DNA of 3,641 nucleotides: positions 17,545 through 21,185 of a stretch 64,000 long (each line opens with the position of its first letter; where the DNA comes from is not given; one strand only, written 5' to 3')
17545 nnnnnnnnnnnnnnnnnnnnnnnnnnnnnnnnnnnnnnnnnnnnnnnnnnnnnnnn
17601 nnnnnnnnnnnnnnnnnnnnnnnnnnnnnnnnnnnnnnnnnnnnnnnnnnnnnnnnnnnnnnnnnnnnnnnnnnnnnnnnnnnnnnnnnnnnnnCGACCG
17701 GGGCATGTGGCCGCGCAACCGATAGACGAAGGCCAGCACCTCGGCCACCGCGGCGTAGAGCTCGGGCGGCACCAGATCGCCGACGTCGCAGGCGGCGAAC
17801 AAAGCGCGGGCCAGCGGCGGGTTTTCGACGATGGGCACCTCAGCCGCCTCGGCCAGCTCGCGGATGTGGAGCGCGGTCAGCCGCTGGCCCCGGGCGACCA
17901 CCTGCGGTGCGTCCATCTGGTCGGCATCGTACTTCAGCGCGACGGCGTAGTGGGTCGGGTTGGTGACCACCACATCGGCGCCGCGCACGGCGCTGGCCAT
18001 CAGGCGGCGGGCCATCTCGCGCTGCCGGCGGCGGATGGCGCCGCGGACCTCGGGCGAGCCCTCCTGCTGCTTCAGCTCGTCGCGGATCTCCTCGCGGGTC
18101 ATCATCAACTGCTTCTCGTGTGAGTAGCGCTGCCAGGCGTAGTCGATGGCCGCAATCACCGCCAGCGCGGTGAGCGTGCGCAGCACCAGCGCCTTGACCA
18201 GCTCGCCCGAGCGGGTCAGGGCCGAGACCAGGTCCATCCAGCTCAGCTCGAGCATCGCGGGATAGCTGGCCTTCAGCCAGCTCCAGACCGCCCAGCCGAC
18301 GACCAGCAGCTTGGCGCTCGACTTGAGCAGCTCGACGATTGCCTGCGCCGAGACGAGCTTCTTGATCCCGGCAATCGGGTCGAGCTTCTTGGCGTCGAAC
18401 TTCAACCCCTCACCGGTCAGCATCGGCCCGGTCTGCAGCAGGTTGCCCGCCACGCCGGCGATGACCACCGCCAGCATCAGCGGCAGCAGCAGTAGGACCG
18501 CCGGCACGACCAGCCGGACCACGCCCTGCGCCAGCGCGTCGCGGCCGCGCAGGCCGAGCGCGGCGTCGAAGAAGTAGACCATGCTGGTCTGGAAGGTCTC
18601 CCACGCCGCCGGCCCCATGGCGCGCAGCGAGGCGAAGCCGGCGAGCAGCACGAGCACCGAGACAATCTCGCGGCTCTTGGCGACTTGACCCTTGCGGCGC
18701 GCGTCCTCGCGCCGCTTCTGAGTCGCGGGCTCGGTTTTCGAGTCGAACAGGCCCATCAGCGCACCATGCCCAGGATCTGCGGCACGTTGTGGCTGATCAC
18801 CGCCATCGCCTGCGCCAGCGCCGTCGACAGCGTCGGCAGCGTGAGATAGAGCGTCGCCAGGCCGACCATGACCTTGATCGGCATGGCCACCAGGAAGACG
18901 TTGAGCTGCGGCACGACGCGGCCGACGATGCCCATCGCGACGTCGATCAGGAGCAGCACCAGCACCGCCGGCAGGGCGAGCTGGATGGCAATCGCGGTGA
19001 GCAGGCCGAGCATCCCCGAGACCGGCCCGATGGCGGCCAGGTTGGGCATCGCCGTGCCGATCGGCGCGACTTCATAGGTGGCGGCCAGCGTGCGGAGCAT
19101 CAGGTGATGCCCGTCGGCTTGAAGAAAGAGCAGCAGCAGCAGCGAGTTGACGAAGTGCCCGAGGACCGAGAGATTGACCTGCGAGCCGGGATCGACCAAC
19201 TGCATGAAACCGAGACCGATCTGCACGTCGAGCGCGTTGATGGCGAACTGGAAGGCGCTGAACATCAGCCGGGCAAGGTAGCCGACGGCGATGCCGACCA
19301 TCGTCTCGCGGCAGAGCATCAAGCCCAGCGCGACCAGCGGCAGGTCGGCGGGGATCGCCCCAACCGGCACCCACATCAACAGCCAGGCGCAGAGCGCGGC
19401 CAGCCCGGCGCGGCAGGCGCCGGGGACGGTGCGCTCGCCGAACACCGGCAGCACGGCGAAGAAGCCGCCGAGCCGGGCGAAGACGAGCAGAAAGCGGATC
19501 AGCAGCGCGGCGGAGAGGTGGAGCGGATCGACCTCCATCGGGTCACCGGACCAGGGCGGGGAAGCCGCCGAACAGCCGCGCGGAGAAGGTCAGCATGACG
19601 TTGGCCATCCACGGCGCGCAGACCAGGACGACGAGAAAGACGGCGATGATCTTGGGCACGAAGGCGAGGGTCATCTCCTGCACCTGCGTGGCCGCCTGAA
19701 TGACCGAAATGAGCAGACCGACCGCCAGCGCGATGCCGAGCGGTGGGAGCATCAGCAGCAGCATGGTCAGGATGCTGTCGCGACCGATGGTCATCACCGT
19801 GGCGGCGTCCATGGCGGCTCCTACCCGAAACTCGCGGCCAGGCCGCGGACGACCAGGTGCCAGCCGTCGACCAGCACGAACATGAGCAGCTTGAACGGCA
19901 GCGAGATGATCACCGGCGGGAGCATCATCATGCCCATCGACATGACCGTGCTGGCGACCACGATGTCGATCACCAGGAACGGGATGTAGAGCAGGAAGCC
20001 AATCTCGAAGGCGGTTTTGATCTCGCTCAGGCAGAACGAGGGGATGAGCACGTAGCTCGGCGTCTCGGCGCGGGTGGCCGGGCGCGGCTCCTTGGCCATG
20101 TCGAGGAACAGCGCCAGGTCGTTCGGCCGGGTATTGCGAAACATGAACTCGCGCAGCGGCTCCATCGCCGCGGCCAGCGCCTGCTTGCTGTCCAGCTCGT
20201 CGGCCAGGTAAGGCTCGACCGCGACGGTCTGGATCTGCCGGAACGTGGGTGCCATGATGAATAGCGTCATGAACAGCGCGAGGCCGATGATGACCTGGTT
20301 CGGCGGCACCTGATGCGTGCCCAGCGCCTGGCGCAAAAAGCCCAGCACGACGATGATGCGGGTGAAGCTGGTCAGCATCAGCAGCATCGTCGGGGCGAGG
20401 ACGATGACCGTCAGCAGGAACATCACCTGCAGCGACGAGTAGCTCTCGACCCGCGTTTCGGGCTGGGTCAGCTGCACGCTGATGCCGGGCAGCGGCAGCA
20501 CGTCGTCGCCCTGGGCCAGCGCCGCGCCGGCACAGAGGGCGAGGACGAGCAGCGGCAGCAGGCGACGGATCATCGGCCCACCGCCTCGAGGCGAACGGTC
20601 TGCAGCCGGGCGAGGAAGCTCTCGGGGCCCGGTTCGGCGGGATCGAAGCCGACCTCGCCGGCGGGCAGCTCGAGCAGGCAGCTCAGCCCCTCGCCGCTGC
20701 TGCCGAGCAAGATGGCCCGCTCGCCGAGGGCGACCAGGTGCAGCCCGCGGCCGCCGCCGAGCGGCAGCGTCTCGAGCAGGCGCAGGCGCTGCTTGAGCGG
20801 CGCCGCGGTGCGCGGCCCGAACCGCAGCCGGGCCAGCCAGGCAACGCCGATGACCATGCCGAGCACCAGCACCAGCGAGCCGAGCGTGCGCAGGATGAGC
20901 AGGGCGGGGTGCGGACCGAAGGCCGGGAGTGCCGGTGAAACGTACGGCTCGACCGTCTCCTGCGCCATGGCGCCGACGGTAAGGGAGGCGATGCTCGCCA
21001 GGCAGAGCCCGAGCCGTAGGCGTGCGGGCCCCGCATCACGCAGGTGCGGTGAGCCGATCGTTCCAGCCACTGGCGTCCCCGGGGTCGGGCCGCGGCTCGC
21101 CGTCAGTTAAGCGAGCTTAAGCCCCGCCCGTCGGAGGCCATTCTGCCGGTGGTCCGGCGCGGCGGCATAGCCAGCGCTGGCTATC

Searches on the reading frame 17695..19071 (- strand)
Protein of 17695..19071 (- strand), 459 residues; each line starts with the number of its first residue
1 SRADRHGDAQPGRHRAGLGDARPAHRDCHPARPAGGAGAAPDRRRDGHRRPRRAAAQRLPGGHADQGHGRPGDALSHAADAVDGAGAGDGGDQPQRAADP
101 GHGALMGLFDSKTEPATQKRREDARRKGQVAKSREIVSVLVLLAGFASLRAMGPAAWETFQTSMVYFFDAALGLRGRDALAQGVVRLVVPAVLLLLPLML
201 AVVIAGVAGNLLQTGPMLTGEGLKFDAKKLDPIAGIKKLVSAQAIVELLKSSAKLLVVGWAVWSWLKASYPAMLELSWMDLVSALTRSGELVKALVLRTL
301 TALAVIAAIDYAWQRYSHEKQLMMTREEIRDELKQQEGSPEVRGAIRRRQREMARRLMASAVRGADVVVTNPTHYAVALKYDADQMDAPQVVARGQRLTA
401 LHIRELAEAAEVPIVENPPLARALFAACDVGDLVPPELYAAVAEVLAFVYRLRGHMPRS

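Call 13: search_protein_families(library=pfam, proteins=[window:17695-19071:-], max_evalue=0.001)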
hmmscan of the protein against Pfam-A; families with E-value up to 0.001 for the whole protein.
window:17695-19071:- (459 aa): 1 family
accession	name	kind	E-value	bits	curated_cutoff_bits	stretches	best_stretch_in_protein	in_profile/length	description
PF01312.24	Bac_export_2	-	1.5e-123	412.7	24.4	1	111-449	2-335/335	FlhB HrpN YscU SpaS Family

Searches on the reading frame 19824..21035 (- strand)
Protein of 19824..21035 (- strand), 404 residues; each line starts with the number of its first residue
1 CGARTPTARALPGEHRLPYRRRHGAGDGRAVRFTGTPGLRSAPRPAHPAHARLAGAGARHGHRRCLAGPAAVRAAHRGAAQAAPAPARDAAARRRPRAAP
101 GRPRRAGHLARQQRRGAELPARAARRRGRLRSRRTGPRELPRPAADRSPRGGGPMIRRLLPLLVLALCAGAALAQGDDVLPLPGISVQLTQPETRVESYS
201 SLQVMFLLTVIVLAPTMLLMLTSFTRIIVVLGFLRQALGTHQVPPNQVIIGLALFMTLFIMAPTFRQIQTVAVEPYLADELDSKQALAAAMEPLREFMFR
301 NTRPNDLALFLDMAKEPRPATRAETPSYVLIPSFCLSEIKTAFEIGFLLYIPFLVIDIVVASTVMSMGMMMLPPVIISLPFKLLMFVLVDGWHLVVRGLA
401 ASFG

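Call 13: search_protein_families(library=pfam, proteins=[window:19824-21035:-], max_evalue=0.001)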
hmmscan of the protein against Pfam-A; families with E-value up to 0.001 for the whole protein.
window:19824-21035:- (404 aa): 1 family
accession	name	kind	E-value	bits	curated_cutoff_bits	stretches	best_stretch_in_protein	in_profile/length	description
PF00813.25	FliP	-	3.4e-81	272.2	26.9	1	207-399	1-191/191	FliP family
